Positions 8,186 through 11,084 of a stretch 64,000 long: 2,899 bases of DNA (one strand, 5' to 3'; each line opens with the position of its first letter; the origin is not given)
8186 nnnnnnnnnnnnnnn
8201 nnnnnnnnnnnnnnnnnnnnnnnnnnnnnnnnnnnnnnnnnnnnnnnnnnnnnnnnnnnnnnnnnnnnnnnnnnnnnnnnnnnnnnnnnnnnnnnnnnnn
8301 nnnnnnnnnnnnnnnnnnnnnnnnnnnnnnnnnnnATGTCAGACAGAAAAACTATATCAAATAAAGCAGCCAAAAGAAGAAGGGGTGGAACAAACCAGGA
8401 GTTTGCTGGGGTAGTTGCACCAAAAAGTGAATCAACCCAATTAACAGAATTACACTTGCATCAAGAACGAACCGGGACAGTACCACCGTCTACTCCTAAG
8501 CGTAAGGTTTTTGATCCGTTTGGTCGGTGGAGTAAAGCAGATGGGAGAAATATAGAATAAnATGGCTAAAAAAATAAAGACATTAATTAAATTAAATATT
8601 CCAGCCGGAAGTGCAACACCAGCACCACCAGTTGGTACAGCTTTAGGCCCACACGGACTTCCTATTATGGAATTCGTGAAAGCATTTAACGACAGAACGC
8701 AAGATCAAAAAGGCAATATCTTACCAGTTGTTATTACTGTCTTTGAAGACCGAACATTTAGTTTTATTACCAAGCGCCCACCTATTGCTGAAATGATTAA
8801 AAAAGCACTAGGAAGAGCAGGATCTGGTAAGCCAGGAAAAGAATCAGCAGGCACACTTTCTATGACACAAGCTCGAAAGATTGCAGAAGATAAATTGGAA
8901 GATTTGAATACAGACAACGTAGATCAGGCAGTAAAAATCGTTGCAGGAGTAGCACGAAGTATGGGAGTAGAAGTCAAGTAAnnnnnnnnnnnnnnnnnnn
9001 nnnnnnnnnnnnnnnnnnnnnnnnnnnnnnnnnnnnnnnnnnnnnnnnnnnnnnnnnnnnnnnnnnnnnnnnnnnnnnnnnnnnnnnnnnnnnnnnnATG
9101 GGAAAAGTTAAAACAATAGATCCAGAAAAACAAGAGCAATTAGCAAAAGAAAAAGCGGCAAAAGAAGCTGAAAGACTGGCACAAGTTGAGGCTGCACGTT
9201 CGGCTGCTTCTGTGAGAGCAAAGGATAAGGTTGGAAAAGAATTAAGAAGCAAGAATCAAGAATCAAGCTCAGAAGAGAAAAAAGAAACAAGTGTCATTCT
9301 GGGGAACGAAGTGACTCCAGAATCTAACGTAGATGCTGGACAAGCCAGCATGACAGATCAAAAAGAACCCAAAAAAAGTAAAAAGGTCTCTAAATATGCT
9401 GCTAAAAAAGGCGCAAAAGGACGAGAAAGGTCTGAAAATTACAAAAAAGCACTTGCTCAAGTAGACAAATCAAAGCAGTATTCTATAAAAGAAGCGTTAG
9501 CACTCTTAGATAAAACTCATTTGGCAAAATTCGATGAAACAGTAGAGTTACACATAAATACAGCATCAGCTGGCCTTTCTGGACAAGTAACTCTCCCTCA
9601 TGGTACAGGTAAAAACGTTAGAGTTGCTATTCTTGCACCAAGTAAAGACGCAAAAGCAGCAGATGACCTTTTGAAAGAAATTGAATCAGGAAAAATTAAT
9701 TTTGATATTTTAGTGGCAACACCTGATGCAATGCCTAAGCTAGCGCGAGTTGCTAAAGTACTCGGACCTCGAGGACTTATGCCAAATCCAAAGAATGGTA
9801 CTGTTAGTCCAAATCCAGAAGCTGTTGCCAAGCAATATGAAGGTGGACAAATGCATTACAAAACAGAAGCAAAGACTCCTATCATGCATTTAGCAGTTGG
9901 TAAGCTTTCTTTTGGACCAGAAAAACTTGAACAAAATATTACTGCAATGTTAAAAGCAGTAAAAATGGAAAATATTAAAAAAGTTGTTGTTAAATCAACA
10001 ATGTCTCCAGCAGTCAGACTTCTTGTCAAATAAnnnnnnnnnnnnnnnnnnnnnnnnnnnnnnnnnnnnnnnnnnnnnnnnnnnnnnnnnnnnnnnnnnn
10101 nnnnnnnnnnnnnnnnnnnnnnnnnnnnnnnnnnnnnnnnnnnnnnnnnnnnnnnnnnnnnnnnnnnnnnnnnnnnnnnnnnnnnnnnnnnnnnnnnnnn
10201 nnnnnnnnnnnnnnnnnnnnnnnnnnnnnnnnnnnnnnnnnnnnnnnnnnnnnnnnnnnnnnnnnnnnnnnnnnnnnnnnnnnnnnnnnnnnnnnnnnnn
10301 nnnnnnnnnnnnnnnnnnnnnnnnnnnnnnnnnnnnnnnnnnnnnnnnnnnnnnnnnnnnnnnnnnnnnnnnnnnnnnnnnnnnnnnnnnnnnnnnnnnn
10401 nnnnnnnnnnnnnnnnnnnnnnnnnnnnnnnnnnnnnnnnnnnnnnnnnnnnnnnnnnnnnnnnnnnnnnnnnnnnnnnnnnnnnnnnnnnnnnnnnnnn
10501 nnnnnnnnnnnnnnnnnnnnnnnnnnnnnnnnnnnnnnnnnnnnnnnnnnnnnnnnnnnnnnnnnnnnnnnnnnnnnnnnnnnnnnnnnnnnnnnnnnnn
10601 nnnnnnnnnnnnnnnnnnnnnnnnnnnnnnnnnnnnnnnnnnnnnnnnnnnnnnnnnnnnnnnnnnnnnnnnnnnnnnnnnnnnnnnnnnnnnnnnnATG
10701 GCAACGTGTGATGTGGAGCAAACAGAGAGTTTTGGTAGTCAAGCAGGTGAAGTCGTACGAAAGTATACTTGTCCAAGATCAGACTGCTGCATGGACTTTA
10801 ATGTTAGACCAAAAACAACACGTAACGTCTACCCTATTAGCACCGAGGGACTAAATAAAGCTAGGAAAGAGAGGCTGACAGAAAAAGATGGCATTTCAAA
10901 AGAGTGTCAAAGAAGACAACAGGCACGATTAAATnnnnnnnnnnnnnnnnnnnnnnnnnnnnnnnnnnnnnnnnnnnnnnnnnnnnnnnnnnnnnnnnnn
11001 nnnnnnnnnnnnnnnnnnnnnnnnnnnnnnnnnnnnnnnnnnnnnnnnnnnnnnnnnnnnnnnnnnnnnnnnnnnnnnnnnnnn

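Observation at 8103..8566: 455-bp insertion carrying two 74-aa ORFs between nusG and rplK, flanked by 9-bp direct repeats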

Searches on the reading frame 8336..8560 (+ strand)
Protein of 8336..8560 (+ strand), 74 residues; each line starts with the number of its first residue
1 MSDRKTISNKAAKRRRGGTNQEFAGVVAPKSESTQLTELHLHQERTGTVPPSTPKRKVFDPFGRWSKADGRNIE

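Call 3: search_protein_families(library=pfam, proteins=[window:8336-8560:+], max_evalue=1)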
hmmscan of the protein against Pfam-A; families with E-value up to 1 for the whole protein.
window:8336-8560:+ (74 aa): 0 families

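Call 7: find_homologous_proteins(query=window:8336-8560:+, max_evalue=0.01)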
Query window:8336-8560:+ (74 aa): 1 proteins with E <= 0.01 among 1 candidates.
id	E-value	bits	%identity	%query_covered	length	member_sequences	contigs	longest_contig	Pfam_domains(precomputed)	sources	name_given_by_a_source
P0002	3.9e-42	159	100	100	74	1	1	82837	-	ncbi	-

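Call 19: find_related_loci(query=window:8336-8557:+, collection=metagenome_contigs, flank=4000)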
Query window:8336-8557:+ (74 aa) in metagenome_contigs; peptide patterns used: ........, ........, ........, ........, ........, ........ (x = any residue, [..] = any of these).
292 stretches matched a pattern; 1 encode a relative of the query (tblastn E <= 1e-3); 1 distinct loci.
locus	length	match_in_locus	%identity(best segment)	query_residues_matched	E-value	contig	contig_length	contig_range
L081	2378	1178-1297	40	25-64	2e-7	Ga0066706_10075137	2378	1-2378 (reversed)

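Call 50: search_protein_families(library=phrogs, proteins=[window:8336-8557:+, L082:234-482:+, L082:515-724:+, L085:348-569:+, L086:639-836:+, L090:513-737:+], max_evalue=1)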
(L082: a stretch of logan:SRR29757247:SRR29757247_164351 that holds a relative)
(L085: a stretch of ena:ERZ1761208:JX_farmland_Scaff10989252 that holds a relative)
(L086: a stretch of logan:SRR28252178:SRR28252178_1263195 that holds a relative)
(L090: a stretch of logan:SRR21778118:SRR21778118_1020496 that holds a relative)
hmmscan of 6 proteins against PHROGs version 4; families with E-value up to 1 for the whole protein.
window:8336-8557:+ (74 aa): 0 families

L082:234-482:+ (83 aa): 1 family
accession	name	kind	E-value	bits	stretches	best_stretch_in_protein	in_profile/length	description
phrog_11024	-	lysis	0.15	13.3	1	28-63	46-81/121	holin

L082:515-724:+ (70 aa): 1 family
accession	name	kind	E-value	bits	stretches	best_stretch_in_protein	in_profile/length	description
phrog_30921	-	unknown function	0.11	12.1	1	33-64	166-197/489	-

L085:348-569:+ (74 aa): 0 families

L086:639-836:+ (66 aa): 0 families

L090:513-737:+ (75 aa): 0 families

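Call 51: search_protein_families(library=ncbifam, proteins=[window:8336-8557:+, L082:234-482:+, L082:515-724:+, L085:348-569:+, L086:639-836:+, L090:513-737:+], max_evalue=1)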
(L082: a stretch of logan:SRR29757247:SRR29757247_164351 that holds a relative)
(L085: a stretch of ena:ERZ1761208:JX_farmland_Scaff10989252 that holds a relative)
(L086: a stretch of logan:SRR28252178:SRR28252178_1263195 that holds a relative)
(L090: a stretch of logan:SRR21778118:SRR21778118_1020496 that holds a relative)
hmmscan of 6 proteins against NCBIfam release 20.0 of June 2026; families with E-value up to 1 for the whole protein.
window:8336-8557:+ (74 aa): 0 families

L082:234-482:+ (83 aa): 0 families

L082:515-724:+ (70 aa): 0 families

L085:348-569:+ (74 aa): 0 families

L086:639-836:+ (66 aa): 0 families

L090:513-737:+ (75 aa): 0 families

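Call 52: predict_structure(protein=window:8336-8557:+)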
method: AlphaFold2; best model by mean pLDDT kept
length: 74 residues; sequences in the alignment: 1
mean_pLDDT: 66.7   pTM: 0.24
mean pLDDT of the five models: 66.7, 64.8, 64.6, 62.5, 61.0
residues with pLDDT >= 90: 5; 70-90: 16; 50-70: 53; < 50: 0
segments of 3 or more residues with pLDDT < 50: none
pLDDT, mean of each block of 10 residues (from residue 1): 71 61 59 58 58 77 86 60
secondary structure, 60 per line:
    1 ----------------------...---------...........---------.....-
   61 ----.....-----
elements in order: H35-45 E55-59 E65-69

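Call 69: search_dna_similar(query=window:8336-8557:+, collection=phages, mode=protein, max_evalue=1, max_rows=5)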
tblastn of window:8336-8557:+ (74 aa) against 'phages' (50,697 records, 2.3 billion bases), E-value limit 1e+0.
No match.

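Call 71: find_related_loci(query=window:8336-8557:+, collection=viral_contigs, flank=2000)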
Query window:8336-8557:+ (74 aa) in viral_contigs; peptide patterns used: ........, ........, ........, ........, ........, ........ (x = any residue, [..] = any of these).
10 stretches matched a pattern, but none encodes a relative of the query by tblastn (E <= 1e-3).

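Call 75: search_protein_families(library=padloc, proteins=[window:8336-8557:+, L082:234-482:+, L082:515-724:+, L085:348-569:+, L086:639-836:+, L090:513-737:+, L093:326-568:+], max_evalue=1)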
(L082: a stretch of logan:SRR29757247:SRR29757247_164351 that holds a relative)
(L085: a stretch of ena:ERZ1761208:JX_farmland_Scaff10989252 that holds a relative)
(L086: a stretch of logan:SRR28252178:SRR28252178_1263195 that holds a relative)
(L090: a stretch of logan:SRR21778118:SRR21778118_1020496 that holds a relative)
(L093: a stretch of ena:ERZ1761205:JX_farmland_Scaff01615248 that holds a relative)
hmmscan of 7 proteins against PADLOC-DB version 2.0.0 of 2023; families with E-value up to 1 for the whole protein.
window:8336-8557:+ (74 aa): 0 families

L082:234-482:+ (83 aa): 0 families

L082:515-724:+ (70 aa): 0 families

L085:348-569:+ (74 aa): 0 families

L086:639-836:+ (66 aa): 0 families

L090:513-737:+ (75 aa): 0 families

L093:326-568:+ (81 aa): 0 families

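Call 76: search_protein_families(library=pfam, proteins=[L082:234-482:+, L082:515-724:+, L085:348-569:+, L086:639-836:+, L090:513-737:+, L093:326-568:+], max_evalue=1)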
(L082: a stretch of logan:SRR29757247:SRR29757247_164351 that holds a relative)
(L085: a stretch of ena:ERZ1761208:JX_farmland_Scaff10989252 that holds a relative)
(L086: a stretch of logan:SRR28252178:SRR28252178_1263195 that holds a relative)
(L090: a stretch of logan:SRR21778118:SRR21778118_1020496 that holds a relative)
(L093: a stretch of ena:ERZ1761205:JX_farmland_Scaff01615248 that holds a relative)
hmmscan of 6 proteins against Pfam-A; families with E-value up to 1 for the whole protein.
L082:234-482:+ (83 aa): 1 family
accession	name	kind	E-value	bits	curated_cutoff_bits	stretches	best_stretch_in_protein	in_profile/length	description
PF02817.22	E3_binding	-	0.07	13.8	23.7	1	34-70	9-27/36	e3 binding domain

L082:515-724:+ (70 aa): 0 families

L085:348-569:+ (74 aa): 0 families

L086:639-836:+ (66 aa): 0 families

L090:513-737:+ (75 aa): 0 families

L093:326-568:+ (81 aa): 1 family
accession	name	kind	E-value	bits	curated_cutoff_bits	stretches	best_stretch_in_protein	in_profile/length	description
PF00424.23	REV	-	0.075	13.5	22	1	23-46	29-52/94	REV protein (anti-repression trans-activator protein)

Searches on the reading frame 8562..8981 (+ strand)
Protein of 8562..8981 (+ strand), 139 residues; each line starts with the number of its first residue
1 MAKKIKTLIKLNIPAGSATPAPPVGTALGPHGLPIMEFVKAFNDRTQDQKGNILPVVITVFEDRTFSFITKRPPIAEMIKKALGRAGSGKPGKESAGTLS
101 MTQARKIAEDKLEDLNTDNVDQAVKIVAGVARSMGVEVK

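Call 3: search_protein_families(library=pfam, proteins=[window:8562-8981:+], max_evalue=1)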
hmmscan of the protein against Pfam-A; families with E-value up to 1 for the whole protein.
window:8562-8981:+ (139 aa): 3 families
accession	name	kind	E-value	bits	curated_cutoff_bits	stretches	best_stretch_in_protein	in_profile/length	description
PF03946.19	Ribosomal_L11_N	-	1.1e-26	92.7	32.9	1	9-66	1-58/58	Ribosomal protein L11, N-terminal domain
PF00298.24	Ribosomal_L11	-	5.4e-22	78.4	21.4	1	71-138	1-69/69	Ribosomal protein L11, RNA binding domain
PF11856.13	DUF3376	-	0.073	12.8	25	1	79-137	264-318/514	Protein of unknown function (DUF3376)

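Call 50: search_protein_families(library=phrogs, proteins=[L082:234-482:+, L082:515-724:+, L085:348-569:+, L086:639-836:+, L090:513-737:+], max_evalue=1)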
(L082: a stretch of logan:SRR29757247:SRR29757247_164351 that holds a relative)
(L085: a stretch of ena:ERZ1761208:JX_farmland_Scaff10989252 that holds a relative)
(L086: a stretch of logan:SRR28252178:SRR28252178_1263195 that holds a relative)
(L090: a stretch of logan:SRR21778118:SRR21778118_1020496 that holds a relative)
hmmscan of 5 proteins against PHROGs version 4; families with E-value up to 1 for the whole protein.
L082:234-482:+ (83 aa): 1 family
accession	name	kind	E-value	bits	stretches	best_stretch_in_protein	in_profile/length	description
phrog_11024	-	lysis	0.15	13.3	1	28-63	46-81/121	holin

L082:515-724:+ (70 aa): 1 family
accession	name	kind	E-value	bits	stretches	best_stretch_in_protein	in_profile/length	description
phrog_30921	-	unknown function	0.11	12.1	1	33-64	166-197/489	-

L085:348-569:+ (74 aa): 0 families

L086:639-836:+ (66 aa): 0 families

L090:513-737:+ (75 aa): 0 families

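Call 51: search_protein_families(library=ncbifam, proteins=[L082:234-482:+, L082:515-724:+, L085:348-569:+, L086:639-836:+, L090:513-737:+], max_evalue=1)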
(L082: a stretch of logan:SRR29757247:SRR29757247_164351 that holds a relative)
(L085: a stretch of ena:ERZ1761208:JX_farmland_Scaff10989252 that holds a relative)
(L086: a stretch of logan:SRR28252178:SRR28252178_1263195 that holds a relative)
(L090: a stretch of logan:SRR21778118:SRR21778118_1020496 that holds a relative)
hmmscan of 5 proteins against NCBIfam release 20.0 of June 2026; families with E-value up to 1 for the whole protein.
L082:234-482:+ (83 aa): 0 families

L082:515-724:+ (70 aa): 0 families

L085:348-569:+ (74 aa): 0 families

L086:639-836:+ (66 aa): 0 families

L090:513-737:+ (75 aa): 0 families

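Call 75: search_protein_families(library=padloc, proteins=[L082:234-482:+, L082:515-724:+, L085:348-569:+, L086:639-836:+, L090:513-737:+, L093:326-568:+], max_evalue=1)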
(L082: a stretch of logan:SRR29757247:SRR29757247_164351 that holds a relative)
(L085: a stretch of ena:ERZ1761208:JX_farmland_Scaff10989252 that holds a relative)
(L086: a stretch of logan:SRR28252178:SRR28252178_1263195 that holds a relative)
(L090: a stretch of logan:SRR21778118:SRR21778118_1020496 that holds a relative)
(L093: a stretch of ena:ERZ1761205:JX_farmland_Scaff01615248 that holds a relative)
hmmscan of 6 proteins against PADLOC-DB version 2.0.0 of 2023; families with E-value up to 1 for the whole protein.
L082:234-482:+ (83 aa): 0 families

L082:515-724:+ (70 aa): 0 families

L085:348-569:+ (74 aa): 0 families

L086:639-836:+ (66 aa): 0 families

L090:513-737:+ (75 aa): 0 families

L093:326-568:+ (81 aa): 0 families

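Call 76: search_protein_families(library=pfam, proteins=[L082:234-482:+, L082:515-724:+, L085:348-569:+, L086:639-836:+, L090:513-737:+, L093:326-568:+], max_evalue=1)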
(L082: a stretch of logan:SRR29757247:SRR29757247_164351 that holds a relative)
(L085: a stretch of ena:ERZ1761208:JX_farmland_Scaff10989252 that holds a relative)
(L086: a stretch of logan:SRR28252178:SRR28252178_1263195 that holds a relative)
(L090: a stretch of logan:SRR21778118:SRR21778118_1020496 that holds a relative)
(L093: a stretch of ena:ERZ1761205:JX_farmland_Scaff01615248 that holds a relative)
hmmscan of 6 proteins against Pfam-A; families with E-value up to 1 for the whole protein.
L082:234-482:+ (83 aa): 1 family
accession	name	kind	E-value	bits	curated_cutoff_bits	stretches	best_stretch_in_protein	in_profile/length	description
PF02817.22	E3_binding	-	0.07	13.8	23.7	1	34-70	9-27/36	e3 binding domain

L082:515-724:+ (70 aa): 0 families

L085:348-569:+ (74 aa): 0 families

L086:639-836:+ (66 aa): 0 families

L090:513-737:+ (75 aa): 0 families

L093:326-568:+ (81 aa): 1 family
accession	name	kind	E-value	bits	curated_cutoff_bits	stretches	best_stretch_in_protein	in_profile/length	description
PF00424.23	REV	-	0.075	13.5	22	1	23-46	29-52/94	REV protein (anti-repression trans-activator protein)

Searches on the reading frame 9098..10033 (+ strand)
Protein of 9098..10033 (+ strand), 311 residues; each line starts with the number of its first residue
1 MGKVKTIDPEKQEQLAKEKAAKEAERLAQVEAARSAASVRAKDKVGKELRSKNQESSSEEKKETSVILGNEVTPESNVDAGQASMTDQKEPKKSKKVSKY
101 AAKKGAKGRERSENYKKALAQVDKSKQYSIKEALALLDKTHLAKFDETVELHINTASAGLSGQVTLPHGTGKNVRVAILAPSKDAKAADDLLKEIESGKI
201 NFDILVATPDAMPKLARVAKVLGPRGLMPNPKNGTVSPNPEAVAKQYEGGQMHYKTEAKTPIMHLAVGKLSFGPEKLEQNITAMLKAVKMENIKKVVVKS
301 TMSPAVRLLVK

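Call 3: search_protein_families(library=pfam, proteins=[window:9098-10033:+], max_evalue=1)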
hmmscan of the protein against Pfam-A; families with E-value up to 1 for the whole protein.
window:9098-10033:+ (311 aa): 1 family
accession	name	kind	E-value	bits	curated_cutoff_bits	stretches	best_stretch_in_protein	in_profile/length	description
PF00687.26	Ribosomal_L1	-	5.9e-36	124.3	32.2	1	139-304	3-198/198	Ribosomal protein L1p/L10e family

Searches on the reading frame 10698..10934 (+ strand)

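Call 76: search_protein_families(library=pfam, proteins=[window:10698-10934:+], max_evalue=1)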
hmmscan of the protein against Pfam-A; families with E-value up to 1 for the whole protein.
window:10698-10934:+ (79 aa): 1 family
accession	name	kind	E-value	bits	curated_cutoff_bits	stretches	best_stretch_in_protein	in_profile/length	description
PF22772.2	WsaF_C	-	0.16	12.2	27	1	36-62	7-33/133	WsaF, C-terminal domain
